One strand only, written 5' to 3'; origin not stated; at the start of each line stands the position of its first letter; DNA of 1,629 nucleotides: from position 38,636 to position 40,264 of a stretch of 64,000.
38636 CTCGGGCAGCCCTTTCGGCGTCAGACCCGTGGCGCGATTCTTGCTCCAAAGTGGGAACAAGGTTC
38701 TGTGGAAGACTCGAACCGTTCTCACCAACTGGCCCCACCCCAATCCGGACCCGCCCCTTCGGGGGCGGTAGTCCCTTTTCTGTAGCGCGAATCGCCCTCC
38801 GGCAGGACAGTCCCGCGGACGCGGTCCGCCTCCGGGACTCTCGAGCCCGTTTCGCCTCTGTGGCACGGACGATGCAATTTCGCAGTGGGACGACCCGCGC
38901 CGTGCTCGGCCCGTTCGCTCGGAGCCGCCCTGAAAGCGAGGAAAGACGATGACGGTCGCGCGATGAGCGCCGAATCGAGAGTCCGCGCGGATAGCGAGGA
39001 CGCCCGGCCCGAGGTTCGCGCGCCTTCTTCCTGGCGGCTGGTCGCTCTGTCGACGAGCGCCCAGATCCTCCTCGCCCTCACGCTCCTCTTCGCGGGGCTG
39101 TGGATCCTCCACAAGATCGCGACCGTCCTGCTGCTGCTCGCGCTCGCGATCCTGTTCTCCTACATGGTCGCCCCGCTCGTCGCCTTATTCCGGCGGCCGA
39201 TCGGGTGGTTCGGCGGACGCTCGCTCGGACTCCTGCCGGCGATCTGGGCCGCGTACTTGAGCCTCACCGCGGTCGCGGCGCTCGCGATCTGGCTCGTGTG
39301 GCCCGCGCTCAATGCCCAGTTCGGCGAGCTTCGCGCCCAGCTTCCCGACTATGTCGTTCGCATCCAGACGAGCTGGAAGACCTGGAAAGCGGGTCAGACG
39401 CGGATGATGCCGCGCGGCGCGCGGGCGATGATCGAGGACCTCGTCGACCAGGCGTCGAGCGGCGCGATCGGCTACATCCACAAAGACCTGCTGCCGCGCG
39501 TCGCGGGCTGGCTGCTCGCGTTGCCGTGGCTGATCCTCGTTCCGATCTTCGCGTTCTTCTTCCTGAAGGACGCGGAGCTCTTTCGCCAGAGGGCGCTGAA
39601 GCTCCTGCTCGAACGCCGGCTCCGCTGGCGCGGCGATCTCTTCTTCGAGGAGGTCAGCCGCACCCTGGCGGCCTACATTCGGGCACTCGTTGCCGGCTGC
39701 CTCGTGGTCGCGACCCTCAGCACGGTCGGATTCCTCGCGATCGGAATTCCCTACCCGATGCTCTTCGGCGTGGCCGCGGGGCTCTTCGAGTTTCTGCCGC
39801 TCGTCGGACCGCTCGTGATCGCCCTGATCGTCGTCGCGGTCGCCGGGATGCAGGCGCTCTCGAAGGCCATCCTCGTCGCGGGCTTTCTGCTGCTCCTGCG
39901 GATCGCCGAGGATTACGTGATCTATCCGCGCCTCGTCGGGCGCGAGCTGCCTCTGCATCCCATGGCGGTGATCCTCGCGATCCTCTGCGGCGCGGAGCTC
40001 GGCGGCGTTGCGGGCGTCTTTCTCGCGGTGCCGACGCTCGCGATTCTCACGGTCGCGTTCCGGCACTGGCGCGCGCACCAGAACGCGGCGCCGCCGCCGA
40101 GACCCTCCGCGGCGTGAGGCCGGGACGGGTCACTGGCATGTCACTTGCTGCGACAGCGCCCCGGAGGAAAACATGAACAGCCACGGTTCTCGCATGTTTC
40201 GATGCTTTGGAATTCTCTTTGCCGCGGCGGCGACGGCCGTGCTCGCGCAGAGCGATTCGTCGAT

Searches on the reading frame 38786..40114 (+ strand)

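Call 35: search_protein_families(library=pfam, proteins=[window:38786-40114:+], max_evalue=0.0001)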
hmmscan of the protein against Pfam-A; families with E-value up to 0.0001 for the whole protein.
window:38786-40114:+ (443 aa): 1 family
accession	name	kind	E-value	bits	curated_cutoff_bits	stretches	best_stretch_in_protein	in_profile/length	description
PF01594.21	AI-2E_transport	-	8.1e-50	170.3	34.3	1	93-429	3-327/327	AI-2E family transporter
